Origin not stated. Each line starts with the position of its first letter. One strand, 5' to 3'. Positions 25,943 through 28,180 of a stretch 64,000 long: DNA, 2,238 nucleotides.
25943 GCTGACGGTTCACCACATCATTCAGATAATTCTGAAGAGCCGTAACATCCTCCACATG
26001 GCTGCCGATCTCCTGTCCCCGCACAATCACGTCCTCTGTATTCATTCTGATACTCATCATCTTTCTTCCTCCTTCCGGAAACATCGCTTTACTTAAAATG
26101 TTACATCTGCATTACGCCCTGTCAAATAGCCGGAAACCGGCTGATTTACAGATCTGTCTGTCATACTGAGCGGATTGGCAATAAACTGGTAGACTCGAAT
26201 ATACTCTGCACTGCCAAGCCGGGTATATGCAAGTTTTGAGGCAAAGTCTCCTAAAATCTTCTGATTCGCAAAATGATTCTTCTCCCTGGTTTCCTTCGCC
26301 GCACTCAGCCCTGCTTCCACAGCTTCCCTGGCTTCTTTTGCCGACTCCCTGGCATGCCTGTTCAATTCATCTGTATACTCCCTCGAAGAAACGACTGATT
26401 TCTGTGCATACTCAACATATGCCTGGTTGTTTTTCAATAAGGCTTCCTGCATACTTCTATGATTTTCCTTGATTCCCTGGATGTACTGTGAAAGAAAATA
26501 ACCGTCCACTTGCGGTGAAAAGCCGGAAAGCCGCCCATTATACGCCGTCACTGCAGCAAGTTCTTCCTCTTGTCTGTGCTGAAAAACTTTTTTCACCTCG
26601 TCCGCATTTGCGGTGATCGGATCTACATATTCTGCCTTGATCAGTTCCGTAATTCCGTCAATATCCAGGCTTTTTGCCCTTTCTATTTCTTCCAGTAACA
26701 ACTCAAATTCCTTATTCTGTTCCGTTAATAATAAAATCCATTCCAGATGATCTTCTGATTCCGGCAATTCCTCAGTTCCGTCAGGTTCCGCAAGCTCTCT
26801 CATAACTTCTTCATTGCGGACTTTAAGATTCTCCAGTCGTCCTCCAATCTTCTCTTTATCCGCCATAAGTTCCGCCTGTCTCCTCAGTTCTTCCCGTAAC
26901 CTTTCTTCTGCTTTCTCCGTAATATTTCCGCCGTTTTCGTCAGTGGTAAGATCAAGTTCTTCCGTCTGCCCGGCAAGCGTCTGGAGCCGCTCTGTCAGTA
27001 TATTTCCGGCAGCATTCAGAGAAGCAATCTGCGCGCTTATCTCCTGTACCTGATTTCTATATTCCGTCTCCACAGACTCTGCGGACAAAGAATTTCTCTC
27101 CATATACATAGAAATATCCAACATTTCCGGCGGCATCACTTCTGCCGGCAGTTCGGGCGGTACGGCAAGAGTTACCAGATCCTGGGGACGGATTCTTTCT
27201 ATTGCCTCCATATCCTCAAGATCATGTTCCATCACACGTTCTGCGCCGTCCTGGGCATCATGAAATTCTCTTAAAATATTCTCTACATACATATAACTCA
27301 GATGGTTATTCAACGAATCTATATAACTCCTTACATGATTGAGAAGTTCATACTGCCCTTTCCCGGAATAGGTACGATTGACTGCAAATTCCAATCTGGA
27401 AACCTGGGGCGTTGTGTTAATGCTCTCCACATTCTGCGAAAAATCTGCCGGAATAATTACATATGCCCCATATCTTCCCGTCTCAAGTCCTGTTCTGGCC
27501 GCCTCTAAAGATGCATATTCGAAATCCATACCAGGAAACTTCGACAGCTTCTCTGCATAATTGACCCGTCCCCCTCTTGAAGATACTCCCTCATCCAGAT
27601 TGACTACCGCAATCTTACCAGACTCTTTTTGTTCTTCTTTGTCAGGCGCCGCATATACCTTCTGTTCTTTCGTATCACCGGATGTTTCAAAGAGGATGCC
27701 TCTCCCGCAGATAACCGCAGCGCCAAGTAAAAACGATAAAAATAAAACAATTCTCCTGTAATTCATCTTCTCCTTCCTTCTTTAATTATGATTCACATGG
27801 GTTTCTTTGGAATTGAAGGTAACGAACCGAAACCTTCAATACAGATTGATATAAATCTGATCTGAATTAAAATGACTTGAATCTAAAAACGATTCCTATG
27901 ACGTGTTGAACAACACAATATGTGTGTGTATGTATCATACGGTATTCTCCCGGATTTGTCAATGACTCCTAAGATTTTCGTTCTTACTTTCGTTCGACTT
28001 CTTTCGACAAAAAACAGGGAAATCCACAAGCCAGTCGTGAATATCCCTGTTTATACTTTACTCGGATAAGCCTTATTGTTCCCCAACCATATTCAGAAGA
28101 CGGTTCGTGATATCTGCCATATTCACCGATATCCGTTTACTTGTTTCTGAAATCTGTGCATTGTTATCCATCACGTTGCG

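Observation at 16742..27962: Compact ten-gene type VIIb secretion operon with toxin cargo and uniformly shortened membrane components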

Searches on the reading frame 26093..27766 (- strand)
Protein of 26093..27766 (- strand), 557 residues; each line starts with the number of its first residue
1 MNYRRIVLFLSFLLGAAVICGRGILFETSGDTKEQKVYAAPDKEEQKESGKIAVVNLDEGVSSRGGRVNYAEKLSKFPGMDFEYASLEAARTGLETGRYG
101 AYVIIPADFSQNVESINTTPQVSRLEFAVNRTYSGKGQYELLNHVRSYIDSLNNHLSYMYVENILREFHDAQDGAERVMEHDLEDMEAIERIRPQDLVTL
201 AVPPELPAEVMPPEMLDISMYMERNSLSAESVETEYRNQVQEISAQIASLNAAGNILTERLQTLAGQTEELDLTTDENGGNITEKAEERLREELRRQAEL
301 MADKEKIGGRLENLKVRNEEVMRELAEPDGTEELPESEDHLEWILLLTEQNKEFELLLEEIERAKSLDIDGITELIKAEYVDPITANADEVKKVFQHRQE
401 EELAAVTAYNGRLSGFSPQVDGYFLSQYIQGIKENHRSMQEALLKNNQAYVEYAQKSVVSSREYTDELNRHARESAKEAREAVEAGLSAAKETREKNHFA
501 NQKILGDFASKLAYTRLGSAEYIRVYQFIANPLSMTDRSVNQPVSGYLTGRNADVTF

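Call 3: search_protein_families(library=pfam, proteins=[window:26093-27766:-], max_evalue=0.1)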
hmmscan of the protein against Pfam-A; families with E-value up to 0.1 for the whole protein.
window:26093-27766:- (557 aa): 3 families
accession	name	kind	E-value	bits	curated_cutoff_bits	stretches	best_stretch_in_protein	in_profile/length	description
PF12698.13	ABC2_membrane_3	-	1e-06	28.5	31.6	1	7-139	3-95/347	ABC-2 family transporter protein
PF05812.17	Herpes_BLRF2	-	0.028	15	25.8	1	274-336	44-106/119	Herpesvirus BLRF2 protein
PF07764.18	Omega_Repress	-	0.041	14.6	33.3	1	273-294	37-58/59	Omega Transcriptional Repressor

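Call 4: search_protein_families(library=ncbifam, proteins=[window:26093-27766:-], max_evalue=0.1)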
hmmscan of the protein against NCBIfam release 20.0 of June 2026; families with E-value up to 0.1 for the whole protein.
window:26093-27766:- (557 aa): 3 families
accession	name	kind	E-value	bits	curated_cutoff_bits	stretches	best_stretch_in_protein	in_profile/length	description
TIGR03929.1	T7_esaA_Nterm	equivalog_domain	1e-18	67.6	122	1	41-186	25-175/193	type VII secretion protein EsaA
TIGR03061.1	pip_yhgE_Nterm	subfamily_domain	1.2e-11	44.5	96.15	1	42-133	36-132/164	YhgE/Pip family protein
NF006185.0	PRK08320.1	subfamily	0.01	15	363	0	234-276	137-179/292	branched-chain amino acid aminotransferase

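Call 8: find_encoding_contigs(protein=window:26093-27766:-, flank=10000, max_places=6)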
Protein window:26093-27766:- (557 aa): 22 contigs read that carry it; 2 places shown.
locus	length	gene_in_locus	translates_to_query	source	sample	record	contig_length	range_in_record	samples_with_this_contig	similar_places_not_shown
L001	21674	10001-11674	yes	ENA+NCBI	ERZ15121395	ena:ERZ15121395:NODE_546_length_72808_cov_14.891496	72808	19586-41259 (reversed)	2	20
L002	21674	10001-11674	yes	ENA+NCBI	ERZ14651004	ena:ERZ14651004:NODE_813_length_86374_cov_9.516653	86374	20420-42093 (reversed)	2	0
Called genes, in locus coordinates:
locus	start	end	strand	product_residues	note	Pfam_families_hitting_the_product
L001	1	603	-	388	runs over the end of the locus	PF00155:Aminotran_1_2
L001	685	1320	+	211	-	PF00160:Pro_isomerase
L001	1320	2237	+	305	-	PF00892:EamA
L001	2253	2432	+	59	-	PF11213:DUF3006 (weak)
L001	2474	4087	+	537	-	PF07905:PucR, PF13556:HTH_30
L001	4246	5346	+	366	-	PF06032:S-Me-THD_N, PF20906:S-Me-THD_C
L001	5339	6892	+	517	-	PF05378:Hydant_A_N, PF13941:MutL (faint), PF01968:Hydantoinase_A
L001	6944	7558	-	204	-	PF00239:Resolvase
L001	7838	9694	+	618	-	PF00672:HAMP (weak), PF00015:MCPsignal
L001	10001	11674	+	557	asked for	PF12698:ABC2_membrane_3 (weak)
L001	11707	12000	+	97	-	PF06013:WXG100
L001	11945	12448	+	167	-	-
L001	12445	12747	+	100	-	-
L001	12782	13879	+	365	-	PF10140:YukC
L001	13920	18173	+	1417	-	PF01580:FtsK_SpoIIIE, PF13401:AAA_22 (faint), PF01580:FtsK_SpoIIIE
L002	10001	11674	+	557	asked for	PF12698:ABC2_membrane_3 (weak)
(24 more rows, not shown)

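Call 9: find_homologous_proteins(query=window:26093-27766:-, max_evalue=0.001)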
Query window:26093-27766:- (557 aa): 97 proteins with E <= 0.001 among 8000 candidates.
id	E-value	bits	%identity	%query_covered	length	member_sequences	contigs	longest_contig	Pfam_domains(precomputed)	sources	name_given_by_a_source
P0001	0.0e+0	1206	100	100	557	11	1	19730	PF12698.14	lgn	-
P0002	9.8e-231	785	68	99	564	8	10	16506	PF12698.14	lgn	-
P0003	1.0e-203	696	61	100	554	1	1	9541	-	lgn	-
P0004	2.5e-199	681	61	98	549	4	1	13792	PF12698.14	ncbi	-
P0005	4.7e-189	648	64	87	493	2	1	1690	PF12698.14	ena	-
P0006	1.9e-186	639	58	97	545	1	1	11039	PF12698.14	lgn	-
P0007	2.9e-185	635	58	98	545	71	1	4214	PF12698.14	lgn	-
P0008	4.3e-184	631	58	97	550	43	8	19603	PF12698.14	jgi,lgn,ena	jgi:hypothetical protein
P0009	2.3e-183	629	56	97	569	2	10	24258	PF12698.14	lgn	-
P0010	7.4e-183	627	56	97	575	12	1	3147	-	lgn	-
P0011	6.2e-182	624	55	100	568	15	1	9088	-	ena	-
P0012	1.4e-181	623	55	100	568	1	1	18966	-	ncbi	-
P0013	2.0e-178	612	56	97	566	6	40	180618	-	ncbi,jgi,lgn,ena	jgi:uncharacterized phage infection (PIP) family protein YhgE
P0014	1.2e-177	610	56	98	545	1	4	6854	PF12698.14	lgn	-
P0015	2.5e-177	609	53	97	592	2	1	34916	-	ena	-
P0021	4.5e-163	562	49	97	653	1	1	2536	PF12698.14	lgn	-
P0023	8.2e-156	538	50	97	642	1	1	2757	PF12698.14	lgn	-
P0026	3.6e-154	532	56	57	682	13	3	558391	PF12698.14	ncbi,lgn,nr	ncbi:hypothetical protein C817_00900 [Dorea sp. 5-2]|nr:hypothetical protein C817_00900 [Dorea sp. 5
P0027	5.0e-154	532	43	97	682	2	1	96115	PF12698.14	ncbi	-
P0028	5.8e-154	532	43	97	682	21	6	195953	PF12698.14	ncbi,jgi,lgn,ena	-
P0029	1.4e-153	530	49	97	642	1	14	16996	PF12698.14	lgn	-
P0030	2.6e-153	530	49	97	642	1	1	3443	PF12698.14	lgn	-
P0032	2.1e-152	527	48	97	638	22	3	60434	PF12698.14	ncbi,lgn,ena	-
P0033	8.0e-152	525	45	98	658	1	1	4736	PF12698.14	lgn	-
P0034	6.6e-150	518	45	97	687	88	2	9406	PF12698.14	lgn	-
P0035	2.1e-149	517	49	99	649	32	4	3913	PF12698.14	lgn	-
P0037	3.1e-149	516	49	99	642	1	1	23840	PF12698.14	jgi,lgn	jgi:uncharacterized phage infection (PIP) family protein YhgE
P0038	4.1e-149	516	49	99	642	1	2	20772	PF12698.14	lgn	-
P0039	7.1e-149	515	49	99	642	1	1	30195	PF12698.14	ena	-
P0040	7.7e-149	515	49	99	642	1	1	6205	PF12698.14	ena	-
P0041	1.5e-148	514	49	99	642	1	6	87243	PF12698.14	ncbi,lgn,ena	-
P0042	1.5e-148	514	49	99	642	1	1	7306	PF12698.14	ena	-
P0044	6.0e-148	512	49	99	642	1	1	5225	PF12698.14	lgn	-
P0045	7.7e-148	512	49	99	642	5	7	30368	PF12698.14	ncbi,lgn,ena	-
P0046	1.1e-147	511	53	61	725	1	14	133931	PF12698.14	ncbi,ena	-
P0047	1.5e-147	511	46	99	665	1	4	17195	PF12698.14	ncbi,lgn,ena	-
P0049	8.3e-145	502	49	99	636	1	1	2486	PF12698.14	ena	-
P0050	1.6e-144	501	49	97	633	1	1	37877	PF12698.14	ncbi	-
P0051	5.2e-144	499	50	97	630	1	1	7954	PF12698.14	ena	-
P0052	1.5e-141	491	47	99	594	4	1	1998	PF12698.14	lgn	-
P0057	4.0e-136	473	51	58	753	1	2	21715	PF12698.14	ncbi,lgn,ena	-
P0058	1.0e-134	468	52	58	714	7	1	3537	PF12698.14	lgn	-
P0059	2.8e-133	464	53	56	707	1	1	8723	PF12698.14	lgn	-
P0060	4.2e-121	423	48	53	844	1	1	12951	PF12698.14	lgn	-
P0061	4.7e-118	413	47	59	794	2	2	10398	PF12698.14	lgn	-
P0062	1.0e-115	406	48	55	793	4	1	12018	PF12698.14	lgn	-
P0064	8.2e-115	403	44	58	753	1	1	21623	PF12698.14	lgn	-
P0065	1.0e-113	399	46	56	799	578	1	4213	PF12698.14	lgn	-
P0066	6.5e-112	393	47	55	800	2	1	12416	PF12698.14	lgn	-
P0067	3.2e-111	391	45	59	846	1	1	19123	PF12698.14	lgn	-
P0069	1.0e-110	389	52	45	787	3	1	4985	PF12698.14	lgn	-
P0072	4.4e-103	364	43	58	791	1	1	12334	PF12698.14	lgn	-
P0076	3.7e-99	351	53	60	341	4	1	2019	PF12698.14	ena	-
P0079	3.0e-95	338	40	64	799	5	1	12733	PF12698.14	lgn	-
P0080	2.4e-84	302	55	52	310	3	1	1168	PF12698.14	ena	-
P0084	4.4e-71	258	43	59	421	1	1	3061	PF12698.14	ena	-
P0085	3.0e-70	256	46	52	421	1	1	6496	PF12698.14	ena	-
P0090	1.4e-42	164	36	37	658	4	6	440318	PF12698.14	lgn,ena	-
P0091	1.0e-41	161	25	95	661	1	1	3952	PF12698.14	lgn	-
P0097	7.3e-25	106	33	43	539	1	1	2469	PF12698.14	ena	-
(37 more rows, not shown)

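Call 20: find_related_loci(query=A1, collection=genome_contigs, flank=10000)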
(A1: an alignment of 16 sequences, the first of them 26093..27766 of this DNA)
Query A1 (557 aa) in genome_contigs; peptide patterns used: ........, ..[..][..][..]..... (x = any residue, [..] = any of these).
230 stretches matched a pattern; 102 encode a relative of the query (tblastn E <= 1e-3); the best 80 are kept; 79 distinct loci.
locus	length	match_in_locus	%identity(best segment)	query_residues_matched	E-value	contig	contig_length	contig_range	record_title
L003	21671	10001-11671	69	1-551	0e+0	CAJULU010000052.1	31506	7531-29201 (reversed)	MAG TPA_asm: uncultured Dorea sp. isolate MGBC143734 genome assembly, contig: MGBC143734.52, whole genome shotgun sequen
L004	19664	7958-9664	56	1-539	0e+0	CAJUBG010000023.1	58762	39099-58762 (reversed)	MAG TPA_asm: uncultured Dorea sp. isolate MGBC118412 genome assembly, contig: MGBC118412.23, whole genome shotgun sequen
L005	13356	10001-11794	52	1-542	0e+0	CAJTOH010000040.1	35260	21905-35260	MAG TPA_asm: uncultured Dorea sp. isolate MGBC105254 genome assembly, contig: MGBC105254.40, whole genome shotgun sequen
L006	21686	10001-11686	48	6-539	1e-161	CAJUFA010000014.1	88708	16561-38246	MAG TPA_asm: uncultured Dorea sp. isolate MGBC129937 genome assembly, contig: MGBC129937.14, whole genome shotgun sequen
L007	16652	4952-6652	50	6-542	3e-157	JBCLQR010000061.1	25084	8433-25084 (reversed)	Lachnospiraceae bacterium 62-26 voucher GPTB0109 scaffold61, whole genome shotgun sequence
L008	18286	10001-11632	58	1-545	0e+0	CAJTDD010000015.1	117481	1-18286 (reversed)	Lachnospiraceae bacterium isolate B50_50_CF_H genome assembly, contig: MGBC000111.15, whole genome shotgun sequence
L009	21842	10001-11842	45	6-542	3e-154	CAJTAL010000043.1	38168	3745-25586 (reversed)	Lachnospiraceae bacterium isolate A13_5.CF.DSS genome assembly, contig: MGBC000028.43, whole genome shotgun sequence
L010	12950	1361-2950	50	1-540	8e-151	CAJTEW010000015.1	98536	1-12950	Lachnospiraceae bacterium isolate C63_86_CO_BP genome assembly, contig: MGBC000179.15, whole genome shotgun sequence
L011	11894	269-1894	48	1-539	8e-146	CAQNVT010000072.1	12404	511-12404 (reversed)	MAG TPA_asm: uncultured Dorea sp. isolate MGBC161509 genome assembly, contig: MGBC161509.72, whole genome shotgun sequen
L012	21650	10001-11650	58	1-541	0e+0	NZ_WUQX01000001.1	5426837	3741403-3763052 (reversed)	Sporofaciens musculi strain WCA-9-b2 tig00000001_pilon, whole genome shotgun sequence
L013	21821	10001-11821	56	6-539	2e-100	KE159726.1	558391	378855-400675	Dorea sp. 5-2 genomic scaffold acPFE-supercont1.2, whole genome shotgun sequence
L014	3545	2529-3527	54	6-324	4e-102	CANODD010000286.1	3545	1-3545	MAG TPA_asm: uncultured Dorea sp. isolate SRR13921775_bin.42_metawrap_v1.3_MAG genome assembly, contig: NODE.13348_lengt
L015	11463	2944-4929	54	6-553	2e-97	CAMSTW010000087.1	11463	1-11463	MAG TPA_asm: uncultured Dorea sp. isolate SRR12358611_bin.14_metawrap_v1.3_MAG genome assembly, contig: NODE.3265_length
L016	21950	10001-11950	50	1-548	2e-97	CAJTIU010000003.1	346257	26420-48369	Lachnospiraceae bacterium isolate C64_1 genome assembly, contig: MGBC000228.3, whole genome shotgun sequence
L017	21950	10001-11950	50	1-548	6e-97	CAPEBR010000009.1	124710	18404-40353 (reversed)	MAG TPA_asm: uncultured Dorea sp. isolate MGBC130654 genome assembly, contig: MGBC130654.9, whole genome shotgun sequenc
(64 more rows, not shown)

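Call 65: search_solved_structures(query=A1, max_evalue=1, show_alignments=1)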
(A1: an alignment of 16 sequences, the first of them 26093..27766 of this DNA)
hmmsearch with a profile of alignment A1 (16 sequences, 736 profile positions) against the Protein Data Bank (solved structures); distinct sequences matched with E-value up to 1: 28.
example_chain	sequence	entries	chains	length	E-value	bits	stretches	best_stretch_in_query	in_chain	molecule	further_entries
4d4e_A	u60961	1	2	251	0.014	17.3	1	408-550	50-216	ARMADILLO REPEAT PROTEIN ARM00016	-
6pts_A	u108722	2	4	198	0.02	16.7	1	511-627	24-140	Apolipoprotein A-I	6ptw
4v6m_A0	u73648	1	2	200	0.02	16.7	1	511-627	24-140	Apolipoprotein A-I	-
1av1_A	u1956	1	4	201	0.02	16.7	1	511-627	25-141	APOLIPOPROTEIN A-I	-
2msc_A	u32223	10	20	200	0.021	16.7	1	511-627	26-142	Apolipoprotein A-I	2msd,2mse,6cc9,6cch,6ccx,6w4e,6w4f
7kjr_C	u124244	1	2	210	0.024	16.4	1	511-627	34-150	Apolipoprotein A-I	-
8eqs_C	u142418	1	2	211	0.025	16.4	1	511-627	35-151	Apolipoprotein A-I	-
3r2p_A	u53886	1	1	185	0.025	16.4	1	511-627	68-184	Apolipoprotein A-I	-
5mfb_A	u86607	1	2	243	0.026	16.4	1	435-550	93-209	YIII(Dq)4CqI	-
8q5h_K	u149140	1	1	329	0.028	16.2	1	242-338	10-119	Kinetochore scaffold 1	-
3k2s_A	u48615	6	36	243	0.033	16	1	511-627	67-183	Apolipoprotein A-I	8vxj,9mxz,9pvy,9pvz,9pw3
5mfi_A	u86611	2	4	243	0.047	15.5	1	409-542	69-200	YIII(Dq.V2)4CqI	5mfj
4d49_A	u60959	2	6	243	0.066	15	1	409-548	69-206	ARMADILLO REPEAT PROTEIN ARM00027 | YIII(Dq.V1)4CPAF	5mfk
1orj_A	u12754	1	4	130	0.089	14.6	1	234-330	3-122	flagellar protein FliS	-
6snz_A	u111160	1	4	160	0.1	14.4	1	232-360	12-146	Prelamin-A/C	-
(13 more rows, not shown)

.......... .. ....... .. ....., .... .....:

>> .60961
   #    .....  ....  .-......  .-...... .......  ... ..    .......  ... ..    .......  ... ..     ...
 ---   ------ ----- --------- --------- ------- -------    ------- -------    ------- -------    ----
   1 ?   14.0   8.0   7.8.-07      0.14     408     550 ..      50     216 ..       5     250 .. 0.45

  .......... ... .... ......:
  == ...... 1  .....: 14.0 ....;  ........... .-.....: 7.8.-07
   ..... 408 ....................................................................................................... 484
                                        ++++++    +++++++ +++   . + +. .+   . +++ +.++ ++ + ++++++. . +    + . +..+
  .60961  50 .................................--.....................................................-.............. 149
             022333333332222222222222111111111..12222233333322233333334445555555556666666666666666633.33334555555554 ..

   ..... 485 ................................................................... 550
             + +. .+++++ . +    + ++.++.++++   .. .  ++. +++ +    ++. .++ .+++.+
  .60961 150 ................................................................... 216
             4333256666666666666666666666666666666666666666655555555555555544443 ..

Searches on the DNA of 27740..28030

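Call 95: search_rna_families(source=window, start=27740, end=28030, threshold=evalue, max_evalue=1)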
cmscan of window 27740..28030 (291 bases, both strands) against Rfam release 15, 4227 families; matches with E-value up to 1: 0.
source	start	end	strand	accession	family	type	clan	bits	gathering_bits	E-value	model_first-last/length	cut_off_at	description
